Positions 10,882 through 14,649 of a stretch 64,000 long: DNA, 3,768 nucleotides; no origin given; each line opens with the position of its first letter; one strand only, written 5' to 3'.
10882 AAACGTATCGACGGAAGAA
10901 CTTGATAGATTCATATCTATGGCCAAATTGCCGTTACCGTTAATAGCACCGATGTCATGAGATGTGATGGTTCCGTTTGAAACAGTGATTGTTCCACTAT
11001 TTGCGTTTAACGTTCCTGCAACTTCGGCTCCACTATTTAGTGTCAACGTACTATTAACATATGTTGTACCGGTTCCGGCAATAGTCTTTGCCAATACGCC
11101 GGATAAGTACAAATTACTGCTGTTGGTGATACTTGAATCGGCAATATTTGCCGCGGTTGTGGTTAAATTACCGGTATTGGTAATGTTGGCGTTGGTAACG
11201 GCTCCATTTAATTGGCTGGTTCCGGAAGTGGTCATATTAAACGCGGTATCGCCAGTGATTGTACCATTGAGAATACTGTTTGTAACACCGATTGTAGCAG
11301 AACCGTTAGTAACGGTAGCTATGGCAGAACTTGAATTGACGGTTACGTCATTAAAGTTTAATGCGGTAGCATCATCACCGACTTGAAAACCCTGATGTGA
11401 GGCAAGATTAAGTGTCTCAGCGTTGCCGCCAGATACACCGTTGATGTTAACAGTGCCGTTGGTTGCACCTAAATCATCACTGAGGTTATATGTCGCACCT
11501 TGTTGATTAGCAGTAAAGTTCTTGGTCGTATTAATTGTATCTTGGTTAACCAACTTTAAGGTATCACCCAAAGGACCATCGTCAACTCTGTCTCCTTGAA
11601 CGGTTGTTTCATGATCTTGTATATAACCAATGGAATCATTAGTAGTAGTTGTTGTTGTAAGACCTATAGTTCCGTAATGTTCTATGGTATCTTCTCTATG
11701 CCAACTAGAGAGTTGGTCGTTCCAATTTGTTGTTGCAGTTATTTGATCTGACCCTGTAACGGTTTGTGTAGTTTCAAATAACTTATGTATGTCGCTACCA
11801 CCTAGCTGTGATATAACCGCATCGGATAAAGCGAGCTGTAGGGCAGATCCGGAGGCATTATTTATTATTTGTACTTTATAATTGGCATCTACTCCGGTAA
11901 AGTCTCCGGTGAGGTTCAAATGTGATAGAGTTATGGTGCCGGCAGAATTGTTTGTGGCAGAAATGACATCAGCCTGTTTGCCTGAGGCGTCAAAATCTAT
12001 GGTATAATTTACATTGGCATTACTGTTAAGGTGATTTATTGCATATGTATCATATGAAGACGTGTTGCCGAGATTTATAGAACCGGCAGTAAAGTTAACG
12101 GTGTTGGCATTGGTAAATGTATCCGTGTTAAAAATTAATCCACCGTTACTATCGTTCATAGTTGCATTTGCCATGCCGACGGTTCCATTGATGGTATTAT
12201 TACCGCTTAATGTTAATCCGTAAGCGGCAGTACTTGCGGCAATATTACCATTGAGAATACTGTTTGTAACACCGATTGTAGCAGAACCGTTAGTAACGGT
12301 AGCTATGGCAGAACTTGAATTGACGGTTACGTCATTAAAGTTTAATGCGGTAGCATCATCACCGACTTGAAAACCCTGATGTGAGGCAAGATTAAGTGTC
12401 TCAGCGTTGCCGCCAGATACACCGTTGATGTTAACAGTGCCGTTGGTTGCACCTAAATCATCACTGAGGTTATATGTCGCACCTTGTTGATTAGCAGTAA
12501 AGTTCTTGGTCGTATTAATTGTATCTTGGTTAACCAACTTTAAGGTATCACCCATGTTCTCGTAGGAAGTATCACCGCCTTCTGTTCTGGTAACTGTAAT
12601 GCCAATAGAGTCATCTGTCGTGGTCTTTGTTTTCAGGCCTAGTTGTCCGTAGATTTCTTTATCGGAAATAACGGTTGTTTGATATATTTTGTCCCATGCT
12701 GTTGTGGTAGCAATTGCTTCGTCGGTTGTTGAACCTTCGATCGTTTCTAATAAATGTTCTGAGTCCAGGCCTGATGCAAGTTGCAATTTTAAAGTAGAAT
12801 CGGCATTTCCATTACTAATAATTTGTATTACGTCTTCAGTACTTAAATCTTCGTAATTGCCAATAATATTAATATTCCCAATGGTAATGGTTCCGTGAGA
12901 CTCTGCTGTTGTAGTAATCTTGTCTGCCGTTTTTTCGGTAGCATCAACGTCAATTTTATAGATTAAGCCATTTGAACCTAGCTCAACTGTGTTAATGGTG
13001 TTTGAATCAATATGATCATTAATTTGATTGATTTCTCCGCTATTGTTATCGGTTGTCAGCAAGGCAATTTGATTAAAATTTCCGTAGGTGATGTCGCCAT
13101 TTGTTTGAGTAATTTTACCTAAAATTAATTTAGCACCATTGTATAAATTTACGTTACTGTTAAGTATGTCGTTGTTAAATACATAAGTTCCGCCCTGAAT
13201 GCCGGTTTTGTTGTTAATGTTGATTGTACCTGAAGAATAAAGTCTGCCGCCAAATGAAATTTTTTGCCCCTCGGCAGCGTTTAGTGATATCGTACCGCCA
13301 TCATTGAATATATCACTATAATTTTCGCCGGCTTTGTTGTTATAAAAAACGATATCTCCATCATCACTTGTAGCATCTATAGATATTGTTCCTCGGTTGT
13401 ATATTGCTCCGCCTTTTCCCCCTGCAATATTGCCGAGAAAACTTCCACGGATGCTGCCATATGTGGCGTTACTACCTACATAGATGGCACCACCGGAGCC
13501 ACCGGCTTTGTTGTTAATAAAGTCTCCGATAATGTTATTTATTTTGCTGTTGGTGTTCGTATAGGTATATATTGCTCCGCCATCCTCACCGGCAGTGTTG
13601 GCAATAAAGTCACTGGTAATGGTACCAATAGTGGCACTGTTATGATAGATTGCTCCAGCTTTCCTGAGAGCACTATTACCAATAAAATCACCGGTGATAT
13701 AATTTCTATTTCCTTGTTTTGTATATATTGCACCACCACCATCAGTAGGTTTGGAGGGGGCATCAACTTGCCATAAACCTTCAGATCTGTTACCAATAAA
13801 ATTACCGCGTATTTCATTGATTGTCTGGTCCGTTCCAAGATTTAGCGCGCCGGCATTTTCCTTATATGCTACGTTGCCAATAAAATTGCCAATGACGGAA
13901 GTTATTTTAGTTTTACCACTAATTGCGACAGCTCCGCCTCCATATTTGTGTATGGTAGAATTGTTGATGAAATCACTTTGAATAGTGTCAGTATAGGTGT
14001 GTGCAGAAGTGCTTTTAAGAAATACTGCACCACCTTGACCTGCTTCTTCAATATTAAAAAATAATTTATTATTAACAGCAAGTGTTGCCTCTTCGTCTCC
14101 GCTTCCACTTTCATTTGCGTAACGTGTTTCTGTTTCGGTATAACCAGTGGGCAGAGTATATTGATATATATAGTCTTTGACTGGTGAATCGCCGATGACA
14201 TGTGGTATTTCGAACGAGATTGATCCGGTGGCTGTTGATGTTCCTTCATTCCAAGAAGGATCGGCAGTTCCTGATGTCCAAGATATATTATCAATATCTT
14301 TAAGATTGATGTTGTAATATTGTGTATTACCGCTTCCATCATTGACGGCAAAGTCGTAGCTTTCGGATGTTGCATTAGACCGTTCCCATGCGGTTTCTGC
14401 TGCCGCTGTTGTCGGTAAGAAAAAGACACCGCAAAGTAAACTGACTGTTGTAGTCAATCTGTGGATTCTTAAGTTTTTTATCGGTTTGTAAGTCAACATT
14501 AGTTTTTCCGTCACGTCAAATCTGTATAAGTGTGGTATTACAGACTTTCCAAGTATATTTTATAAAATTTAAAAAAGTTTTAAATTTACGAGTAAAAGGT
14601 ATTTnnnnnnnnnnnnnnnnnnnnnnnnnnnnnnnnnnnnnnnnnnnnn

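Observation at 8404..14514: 2036-aa Pmp-repeat autotransporter containing two 100%-identical 307-bp segments in a ~984-bp (328-aa) tandem repeat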

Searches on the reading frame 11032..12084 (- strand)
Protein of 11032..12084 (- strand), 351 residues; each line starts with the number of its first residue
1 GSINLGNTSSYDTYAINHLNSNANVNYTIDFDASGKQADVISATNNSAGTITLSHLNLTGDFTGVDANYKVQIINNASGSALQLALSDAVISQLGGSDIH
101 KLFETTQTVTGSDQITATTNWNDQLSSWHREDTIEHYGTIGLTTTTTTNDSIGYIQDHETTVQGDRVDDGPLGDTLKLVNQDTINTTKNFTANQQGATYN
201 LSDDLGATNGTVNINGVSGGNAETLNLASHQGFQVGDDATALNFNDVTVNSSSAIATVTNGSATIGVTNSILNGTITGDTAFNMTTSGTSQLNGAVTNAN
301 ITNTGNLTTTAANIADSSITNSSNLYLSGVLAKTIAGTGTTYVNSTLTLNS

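Call 46: predict_structure(alignment_id=A1)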
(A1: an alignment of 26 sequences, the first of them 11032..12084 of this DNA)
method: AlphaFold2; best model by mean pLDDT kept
length: 351 residues; sequences in the alignment: 26
mean_pLDDT: 90.3   pTM: 0.76
mean pLDDT of the five models: 90.3, 90.3, 89.5, 89.4, 88.3
residues with pLDDT >= 90: 235; 70-90: 93; 50-70: 22; < 50: 1
segments of 3 or more residues with pLDDT < 50: none
pLDDT, mean of each block of 10 residues (from residue 1): 76 86 81 92 87 91 84 88 91 76 87 97 97 91 75 89 95 98 98 95 98 94 94 98 98 96 98 96 97 95 95 84 88 87 76 47
secondary structure, 60 per line:
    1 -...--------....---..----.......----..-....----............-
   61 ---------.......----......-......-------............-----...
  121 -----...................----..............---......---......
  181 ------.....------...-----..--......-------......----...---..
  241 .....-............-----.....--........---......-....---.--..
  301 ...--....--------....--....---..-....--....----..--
elements in order: E2-4 E13-16 E26-32 E40-43 E48-59 E70-76 E81-86 H88-93 E101-112 E118-120 E126-144 E149-162 E166-171 H175-180 E187-191 E198-200 E210-215 E223-228 E233-235 E239-245 E247-258 E264-268 E271-278 E282-287 E289-292 E299-303 E306-309 E318-321 E324-327 E334-337 E340-343
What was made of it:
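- On Classical (type Va) autotransporter: The AF2 model of module B is all-beta with pLDDT 90.3 (call 46).
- Closest known: Beta-helical self-associating or adhesive autotransporter passengers. Different: The 'up' part has unusually long strands of 12-19 residues (call 46), so it may not be a plain beta-helix.
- AF2 model of module B: pLDDT 90.3, pTM 0.76, all-beta (call 46).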

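Call 48: fold_search(model_id=the predicted structure, library=pdb)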
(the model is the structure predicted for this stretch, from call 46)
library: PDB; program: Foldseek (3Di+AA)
matches with E <= 10: 222; with E <= 0.001: 0
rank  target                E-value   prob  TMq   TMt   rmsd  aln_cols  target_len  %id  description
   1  9beu_B                3.4e-02  0.13  0.16  0.11  31.4       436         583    9  Structure of GH110B in complex with a lambda-carrageenan oligosaccharide (released 2025-08-27)
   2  7jwf_A                6.7e-02  0.05  0.11  0.08  31.9       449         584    8  Crystal structure of PdGH110B D344N in complex with alpha-(1,3)-galactobiose (released 2020-11-04)
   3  4kh3                  8.6e-02  0.20  0.19  0.14  25.4       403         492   11  Structure of a bacterial self-associating protein (released 2014-01-15)
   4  9beu_A                9.0e-02  0.04  0.10  0.08  31.8       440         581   10  Structure of GH110B in complex with a lambda-carrageenan oligosaccharide (released 2025-08-27)
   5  6nw9_B                2.4e-01  0.35  0.21  0.14  13.0       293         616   11  CRYSTAL STRUCTURE OF A TAILSPIKE PROTEIN 3 (TSP3, ORF212) FROM ESCHERICHIA COLI O157:H7 BACTERIOPHAGE CBA120 (released 2019-06-05)
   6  3b4n_A                4.1e-01  0.08  0.15  0.16  21.8       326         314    8  Crystal Structure Analysis of Pectate Lyase PelI from Erwinia chrysanthemi (released 2008-04-29)
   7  7dmk_C                4.6e-01  0.15  0.25  0.14  26.6       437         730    9  PL6 alginate lyase BcAlyPL6 (released 2021-10-06)
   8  5awg_F                5.1e-01  0.18  0.19  0.19  12.1       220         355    9  Crystal structure of Hg-bound SufB-SufC-SufD complex from Escherichia coli (released 2015-11-11)
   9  5awg_B                5.3e-01  0.07  0.13  0.12  17.0       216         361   11  Crystal structure of Hg-bound SufB-SufC-SufD complex from Escherichia coli (released 2015-11-11)
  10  4opw_B                5.9e-01  0.35  0.28  0.37  15.9       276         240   12  Crystal structure of a putative adhesin (PARMER_02777) from Parabacteroides merdae ATCC 43184 at 1.75 A resolution (released 2014-04-02)
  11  7dmk_D                5.9e-01  0.12  0.24  0.13  27.2       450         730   11  PL6 alginate lyase BcAlyPL6 (released 2021-10-06)
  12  3zpp                  6.2e-01  0.04  0.16  0.14  30.1       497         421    9  Structure of the Streptococcus pneumoniae surface protein and adhesin PfbA (released 2013-05-29)
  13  4lut_A                8.9e-01  0.02  0.07  0.07  19.6       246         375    4  alanine racemase [Clostridium difficile 630] complex with cycloserine (released 2014-06-04)
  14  8xrx_D                9.8e-01  0.04  0.06  0.03  17.2        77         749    9  The crystal structure of a GH3 enzyme CcBgl3B with glucose and gentiobiose (released 2024-04-10)
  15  8x8m_A                9.8e-01  0.02  0.13  0.07  32.9       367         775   13  Cryo-EM structure of a bacteriophage tail- spike protein against Klebsiella pneumoniae K64,ORF41(K64-ORF41) (released 2024-09-04)
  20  3syj                  1.3e+00  0.06  0.20  0.10  27.2       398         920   11  Crystal structure of the Haemophilus influenzae Hap adhesin (released 2011-08-24)
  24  7koh_A                1.5e+00  0.03  0.17  0.13  23.8       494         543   13  Crystal structure of antigen 43 from Escherichia coli EDL933 (released 2022-03-09)
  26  1wxr                  1.5e+00  0.02  0.14  0.07  22.4       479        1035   10  Crystal structure of Heme Binding protein, an autotransporter hemoglobine protease from pathogenic Escherichia coli (released 2005-03-01)
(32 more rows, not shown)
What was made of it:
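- Closest known: Beta-helical self-associating or adhesive autotransporter passengers. Same: These proteins are among the top, but non-significant, Foldseek hits for the module model: 4kh3, 7koh, 3syj, 1wxr (call 48).
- Tried and rejected: Foldseek against the PDB found nothing significant (call 48).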

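Call 52: search_solved_structures(query=A1, max_evalue=1)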
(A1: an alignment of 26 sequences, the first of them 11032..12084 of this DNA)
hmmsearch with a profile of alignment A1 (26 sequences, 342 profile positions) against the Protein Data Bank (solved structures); distinct sequences matched with E-value up to 1: 1.
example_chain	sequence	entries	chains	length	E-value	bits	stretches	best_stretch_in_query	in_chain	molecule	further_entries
4c2l_A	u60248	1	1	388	0.09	15.3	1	226-333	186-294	ENDO-XYLOGALACTURONAN HYDROLASE A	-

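Call 53: search_protein_families(library=pfam, alignment_id=A1, max_evalue=0.1)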
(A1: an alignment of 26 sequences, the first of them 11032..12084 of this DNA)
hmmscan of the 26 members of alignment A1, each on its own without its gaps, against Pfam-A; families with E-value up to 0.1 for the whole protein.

A. member 1, window:11032-12084:- (351 aa): 1 family
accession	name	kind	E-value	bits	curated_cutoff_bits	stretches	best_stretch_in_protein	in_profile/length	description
PF08794.16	FHBP_C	-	0.043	15.1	28.1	0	10-61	10-60/97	Factor H binding protein, C-terminal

B. families by the number of members that match (of 26 scanned): 8 families
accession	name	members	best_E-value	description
PF04519.19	Bactofilin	3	0.0003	Polymer-forming cytoskeletal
PF02415.23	Chlam_PMP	2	0.012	Chlamydia polymorphic membrane protein (Chlamydia_PMP) repeat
PF01203.25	T2SSN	1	0.00034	Type II secretion system (T2SS), protein N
PF18432.7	ECD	1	0.0027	Extracellular Cadherin domain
PF03212.20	Pertactin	1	0.019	Pertactin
PF08794.16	FHBP_C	1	0.043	Factor H binding protein, C-terminal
PF13315.11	DUF4085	1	0.047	Protein of unknown function (DUF4085)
PF01645.23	Glu_synthase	1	0.05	Conserved region in glutamate synthase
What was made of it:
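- Tried and rejected: Pfam on 26 module sequences gave no consistent family (call 53).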

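Call 61: search_protein_representatives(alignment_id=A1)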
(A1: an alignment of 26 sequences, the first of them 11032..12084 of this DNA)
Query: 26 sequences, 342 profile positions. Proteins with E-value up to 0.001 (for the whole library): 645; up to 1e-10: 377; up to 1e-30: 231. The best 150 are listed.
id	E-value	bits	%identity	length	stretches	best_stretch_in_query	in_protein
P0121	0.0e+00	1872.2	-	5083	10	4-327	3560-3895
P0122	0.0e+00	1859.1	-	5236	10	4-326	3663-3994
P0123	0.0e+00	1564.2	-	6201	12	5-326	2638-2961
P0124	0.0e+00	1479.3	-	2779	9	4-326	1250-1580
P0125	0.0e+00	1378.9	-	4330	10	4-322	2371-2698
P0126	0.0e+00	1351.6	-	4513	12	5-326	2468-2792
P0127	0.0e+00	1289.8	-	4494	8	5-329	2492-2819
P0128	0.0e+00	1225.0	-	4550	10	5-326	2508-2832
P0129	0.0e+00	1188.5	-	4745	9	3-326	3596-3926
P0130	0.0e+00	1162.1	-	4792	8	5-326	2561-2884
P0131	0.0e+00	1153.5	-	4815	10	5-326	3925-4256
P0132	0.0e+00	1102.1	-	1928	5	7-326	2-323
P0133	0.0e+00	1096.3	-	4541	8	4-323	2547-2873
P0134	0.0e+00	1067.6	-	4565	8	5-326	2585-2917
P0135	0.0e+00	1012.6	-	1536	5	3-322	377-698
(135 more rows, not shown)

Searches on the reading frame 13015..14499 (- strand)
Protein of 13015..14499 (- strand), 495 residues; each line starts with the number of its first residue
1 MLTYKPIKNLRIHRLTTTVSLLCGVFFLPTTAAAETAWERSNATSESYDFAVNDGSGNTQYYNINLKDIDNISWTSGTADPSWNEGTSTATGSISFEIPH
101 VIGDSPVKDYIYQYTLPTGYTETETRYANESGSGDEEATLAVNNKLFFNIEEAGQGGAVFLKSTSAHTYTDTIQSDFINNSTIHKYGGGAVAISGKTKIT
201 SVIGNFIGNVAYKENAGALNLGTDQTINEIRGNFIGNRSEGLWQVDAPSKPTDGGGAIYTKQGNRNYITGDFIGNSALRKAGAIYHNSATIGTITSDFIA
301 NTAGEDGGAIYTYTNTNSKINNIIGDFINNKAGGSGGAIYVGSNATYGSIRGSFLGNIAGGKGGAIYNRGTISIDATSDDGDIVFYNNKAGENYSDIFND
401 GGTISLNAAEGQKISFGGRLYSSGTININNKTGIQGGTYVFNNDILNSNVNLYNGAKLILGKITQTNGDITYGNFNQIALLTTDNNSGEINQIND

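Call 9: search_protein_families(library=pfam, proteins=[window:13015-14499:-], max_evalue=10)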
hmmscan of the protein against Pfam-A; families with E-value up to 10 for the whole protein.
seq(495 aa): 1 family
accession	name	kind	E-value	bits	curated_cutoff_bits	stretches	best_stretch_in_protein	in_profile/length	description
PF02415.23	Chlam_PMP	-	6.6e-13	47.9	20.6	5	327-341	4-18/19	Chlamydia polymorphic membrane protein (Chlamydia_PMP) repeat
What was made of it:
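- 13315..14097 (-): Pmp-type repeat head (about aa 140-400): 6 GGA[ILV] motifs, with 9 FxxN motifs between aa 55 and 390. calls 9 (PF02415, E 6.6e-13, 5 stretches), 45
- On Pmp-repeat (PF02415) autotransporters: Call 9: PF02415 E 6.6e-13, 5 stretches.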
